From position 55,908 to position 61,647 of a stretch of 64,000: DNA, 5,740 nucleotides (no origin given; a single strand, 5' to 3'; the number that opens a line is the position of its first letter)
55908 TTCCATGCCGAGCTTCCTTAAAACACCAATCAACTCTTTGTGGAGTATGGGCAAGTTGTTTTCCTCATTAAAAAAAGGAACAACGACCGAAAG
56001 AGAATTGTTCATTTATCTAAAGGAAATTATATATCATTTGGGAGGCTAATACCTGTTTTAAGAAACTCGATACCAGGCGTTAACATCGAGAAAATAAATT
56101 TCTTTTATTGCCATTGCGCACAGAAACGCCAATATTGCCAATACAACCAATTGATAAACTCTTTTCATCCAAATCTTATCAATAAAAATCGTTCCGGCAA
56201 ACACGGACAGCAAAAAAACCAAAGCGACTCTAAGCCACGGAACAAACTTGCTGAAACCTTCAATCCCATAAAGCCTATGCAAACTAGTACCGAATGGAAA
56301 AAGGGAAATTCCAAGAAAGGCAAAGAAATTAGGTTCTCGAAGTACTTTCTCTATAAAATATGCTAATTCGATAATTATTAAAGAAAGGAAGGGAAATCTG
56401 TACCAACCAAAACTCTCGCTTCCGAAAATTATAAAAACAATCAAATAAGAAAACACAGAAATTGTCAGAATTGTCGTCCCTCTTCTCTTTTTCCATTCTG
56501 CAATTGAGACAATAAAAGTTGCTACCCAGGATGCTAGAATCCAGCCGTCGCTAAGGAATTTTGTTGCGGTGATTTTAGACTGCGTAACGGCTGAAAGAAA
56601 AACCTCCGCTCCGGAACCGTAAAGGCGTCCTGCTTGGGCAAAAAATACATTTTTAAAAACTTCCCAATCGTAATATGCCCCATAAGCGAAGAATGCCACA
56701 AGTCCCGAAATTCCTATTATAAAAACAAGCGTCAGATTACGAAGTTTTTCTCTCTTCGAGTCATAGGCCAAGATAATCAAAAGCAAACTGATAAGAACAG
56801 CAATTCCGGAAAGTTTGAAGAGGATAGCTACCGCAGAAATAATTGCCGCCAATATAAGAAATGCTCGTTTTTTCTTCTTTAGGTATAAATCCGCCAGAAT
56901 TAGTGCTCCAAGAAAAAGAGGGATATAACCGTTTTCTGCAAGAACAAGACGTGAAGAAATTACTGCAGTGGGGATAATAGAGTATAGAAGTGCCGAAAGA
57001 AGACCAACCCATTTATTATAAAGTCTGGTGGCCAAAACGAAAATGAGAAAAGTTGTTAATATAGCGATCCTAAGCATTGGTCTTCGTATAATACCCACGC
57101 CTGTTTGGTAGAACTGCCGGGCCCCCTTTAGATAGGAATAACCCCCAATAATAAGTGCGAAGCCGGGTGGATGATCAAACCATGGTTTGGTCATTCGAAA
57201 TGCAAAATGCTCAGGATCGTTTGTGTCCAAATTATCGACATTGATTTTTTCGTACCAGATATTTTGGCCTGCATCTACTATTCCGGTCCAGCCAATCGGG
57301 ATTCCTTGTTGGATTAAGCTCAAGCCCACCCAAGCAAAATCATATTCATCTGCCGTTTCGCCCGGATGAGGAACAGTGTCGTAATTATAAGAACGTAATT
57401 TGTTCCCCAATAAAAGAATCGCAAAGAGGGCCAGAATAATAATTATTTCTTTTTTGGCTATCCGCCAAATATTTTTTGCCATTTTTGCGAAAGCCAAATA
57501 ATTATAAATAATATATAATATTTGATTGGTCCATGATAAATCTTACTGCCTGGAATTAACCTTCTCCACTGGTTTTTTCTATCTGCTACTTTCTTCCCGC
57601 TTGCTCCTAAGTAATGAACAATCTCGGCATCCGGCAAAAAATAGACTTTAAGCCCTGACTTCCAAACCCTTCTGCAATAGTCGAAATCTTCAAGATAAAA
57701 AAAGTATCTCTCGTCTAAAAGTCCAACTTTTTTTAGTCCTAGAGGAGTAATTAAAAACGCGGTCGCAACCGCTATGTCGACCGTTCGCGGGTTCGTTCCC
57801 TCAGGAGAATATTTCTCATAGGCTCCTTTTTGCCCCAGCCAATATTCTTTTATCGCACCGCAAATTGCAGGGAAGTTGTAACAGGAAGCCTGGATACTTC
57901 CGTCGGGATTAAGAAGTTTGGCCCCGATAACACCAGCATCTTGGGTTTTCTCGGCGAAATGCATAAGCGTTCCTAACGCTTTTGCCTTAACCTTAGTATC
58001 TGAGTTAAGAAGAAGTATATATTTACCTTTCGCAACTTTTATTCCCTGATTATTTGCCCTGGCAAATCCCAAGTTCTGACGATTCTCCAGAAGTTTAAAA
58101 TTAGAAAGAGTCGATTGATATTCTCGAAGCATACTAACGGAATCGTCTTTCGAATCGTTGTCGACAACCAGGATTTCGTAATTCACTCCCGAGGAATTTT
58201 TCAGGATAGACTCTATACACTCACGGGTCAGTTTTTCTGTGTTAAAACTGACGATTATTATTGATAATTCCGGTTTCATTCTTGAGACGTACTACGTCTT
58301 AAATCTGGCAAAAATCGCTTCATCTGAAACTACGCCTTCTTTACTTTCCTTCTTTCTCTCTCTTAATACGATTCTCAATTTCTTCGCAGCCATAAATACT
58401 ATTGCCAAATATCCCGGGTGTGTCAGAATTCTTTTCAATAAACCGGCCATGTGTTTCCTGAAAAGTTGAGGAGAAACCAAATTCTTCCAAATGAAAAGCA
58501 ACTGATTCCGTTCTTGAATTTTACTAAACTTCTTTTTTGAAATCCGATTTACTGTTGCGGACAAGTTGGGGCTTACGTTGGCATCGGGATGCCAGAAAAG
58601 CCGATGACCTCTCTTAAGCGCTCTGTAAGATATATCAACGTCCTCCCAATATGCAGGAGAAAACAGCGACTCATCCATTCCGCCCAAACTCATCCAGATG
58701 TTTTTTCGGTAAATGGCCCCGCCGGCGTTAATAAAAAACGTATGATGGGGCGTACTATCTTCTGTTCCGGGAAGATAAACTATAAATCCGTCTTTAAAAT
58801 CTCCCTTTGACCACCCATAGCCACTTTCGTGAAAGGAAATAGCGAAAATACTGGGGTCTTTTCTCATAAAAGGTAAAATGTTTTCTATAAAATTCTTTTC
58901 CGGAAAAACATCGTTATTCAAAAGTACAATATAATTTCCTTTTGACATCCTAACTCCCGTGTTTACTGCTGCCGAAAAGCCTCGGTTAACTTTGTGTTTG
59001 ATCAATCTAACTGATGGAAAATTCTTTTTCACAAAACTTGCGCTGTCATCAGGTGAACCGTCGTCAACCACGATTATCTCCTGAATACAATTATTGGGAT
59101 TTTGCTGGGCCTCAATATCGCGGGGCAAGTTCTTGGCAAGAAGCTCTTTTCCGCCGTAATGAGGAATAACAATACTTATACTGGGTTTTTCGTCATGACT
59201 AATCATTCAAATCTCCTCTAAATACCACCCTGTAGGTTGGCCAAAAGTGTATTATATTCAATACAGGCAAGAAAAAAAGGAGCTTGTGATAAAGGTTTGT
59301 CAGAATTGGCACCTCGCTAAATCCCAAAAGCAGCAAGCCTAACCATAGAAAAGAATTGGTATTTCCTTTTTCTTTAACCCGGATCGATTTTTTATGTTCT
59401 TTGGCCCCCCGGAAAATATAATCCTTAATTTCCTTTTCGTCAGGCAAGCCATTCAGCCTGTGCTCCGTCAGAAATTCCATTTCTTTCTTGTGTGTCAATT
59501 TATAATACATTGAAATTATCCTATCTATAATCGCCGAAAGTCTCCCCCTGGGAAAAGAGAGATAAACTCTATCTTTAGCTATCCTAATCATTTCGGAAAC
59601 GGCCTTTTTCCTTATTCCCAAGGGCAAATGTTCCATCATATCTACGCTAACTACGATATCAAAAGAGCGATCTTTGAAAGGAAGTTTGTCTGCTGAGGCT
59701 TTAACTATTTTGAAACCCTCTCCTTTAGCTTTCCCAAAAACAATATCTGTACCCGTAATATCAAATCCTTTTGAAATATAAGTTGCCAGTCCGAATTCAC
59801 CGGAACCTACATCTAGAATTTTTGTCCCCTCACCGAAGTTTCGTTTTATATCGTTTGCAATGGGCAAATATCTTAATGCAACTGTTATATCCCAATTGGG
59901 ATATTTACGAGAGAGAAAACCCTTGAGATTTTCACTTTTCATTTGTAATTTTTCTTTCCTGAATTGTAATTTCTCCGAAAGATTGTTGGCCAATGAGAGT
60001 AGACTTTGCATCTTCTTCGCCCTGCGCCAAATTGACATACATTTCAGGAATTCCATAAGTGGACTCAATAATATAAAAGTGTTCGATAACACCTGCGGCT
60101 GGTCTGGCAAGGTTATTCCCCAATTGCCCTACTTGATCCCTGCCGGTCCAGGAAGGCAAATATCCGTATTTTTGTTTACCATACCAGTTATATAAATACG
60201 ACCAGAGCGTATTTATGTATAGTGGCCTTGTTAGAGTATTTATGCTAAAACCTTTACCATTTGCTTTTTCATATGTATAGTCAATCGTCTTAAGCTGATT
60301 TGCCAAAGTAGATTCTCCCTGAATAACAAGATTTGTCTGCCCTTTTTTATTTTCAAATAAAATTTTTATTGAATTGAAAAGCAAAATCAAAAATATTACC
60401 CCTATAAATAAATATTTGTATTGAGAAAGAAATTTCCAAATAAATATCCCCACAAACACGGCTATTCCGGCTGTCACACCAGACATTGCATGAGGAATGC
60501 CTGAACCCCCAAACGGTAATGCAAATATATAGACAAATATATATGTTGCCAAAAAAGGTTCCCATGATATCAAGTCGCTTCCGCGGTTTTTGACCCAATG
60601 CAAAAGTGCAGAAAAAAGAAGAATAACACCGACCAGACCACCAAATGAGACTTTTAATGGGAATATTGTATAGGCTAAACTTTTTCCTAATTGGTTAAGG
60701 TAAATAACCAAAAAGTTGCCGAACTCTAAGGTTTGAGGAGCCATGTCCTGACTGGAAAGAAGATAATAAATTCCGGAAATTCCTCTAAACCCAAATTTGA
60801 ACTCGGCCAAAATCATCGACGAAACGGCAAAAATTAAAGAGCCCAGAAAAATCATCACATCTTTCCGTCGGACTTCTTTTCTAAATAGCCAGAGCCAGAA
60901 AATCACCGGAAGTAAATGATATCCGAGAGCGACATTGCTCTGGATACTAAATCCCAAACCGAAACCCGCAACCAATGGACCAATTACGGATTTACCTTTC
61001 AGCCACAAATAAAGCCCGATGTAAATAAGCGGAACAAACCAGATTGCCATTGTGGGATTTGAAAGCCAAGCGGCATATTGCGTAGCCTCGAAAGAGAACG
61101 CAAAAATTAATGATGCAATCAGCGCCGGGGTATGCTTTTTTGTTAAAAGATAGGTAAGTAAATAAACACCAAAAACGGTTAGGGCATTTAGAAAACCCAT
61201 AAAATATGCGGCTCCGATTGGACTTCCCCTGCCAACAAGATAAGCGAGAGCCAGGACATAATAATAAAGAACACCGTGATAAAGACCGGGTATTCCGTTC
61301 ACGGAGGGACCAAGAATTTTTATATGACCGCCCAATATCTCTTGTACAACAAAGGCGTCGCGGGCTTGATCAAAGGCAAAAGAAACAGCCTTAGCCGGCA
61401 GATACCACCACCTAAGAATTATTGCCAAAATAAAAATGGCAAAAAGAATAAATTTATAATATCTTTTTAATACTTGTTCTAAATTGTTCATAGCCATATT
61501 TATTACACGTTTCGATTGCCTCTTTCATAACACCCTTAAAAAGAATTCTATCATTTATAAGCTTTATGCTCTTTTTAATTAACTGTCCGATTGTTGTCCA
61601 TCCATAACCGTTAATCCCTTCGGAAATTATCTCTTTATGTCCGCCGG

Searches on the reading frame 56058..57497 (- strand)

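Call 9: search_protein_families(library=pfam, proteins=[window:56058-57497:-], max_evalue=0.001)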
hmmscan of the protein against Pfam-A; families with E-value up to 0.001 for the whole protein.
window:56058-57497:- (479 aa): 1 family
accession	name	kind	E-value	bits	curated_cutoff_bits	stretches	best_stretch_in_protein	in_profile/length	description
PF13231.12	PMT_2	-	3.3e-10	40.8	26.1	1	108-269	1-154/160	Dolichyl-phosphate-mannose-protein mannosyltransferase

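Call 38: search_protein_families(library=ncbifam, proteins=[window:56058-57497:-], max_evalue=0.01)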
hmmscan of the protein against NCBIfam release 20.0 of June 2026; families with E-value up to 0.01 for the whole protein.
window:56058-57497:- (479 aa): 0 families

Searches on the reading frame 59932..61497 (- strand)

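Call 9: search_protein_families(library=pfam, proteins=[window:59932-61497:-], max_evalue=0.001)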
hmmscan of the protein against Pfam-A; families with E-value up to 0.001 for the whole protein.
window:59932-61497:- (521 aa): 0 families

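Call 38: search_protein_families(library=ncbifam, proteins=[window:59932-61497:-], max_evalue=0.01)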
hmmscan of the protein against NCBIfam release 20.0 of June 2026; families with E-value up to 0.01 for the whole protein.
window:59932-61497:- (521 aa): 0 families

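Call 50: search_protein_families(library=pfam, proteins=[window:59932-61497:-], max_evalue=5)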
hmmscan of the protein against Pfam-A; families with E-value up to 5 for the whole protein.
window:59932-61497:- (521 aa): 1 family
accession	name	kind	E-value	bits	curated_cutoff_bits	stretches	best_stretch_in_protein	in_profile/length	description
PF24377.1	DUF7533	-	3.8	8.1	27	0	152-177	13-38/74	Family of unknown function (DUF7533)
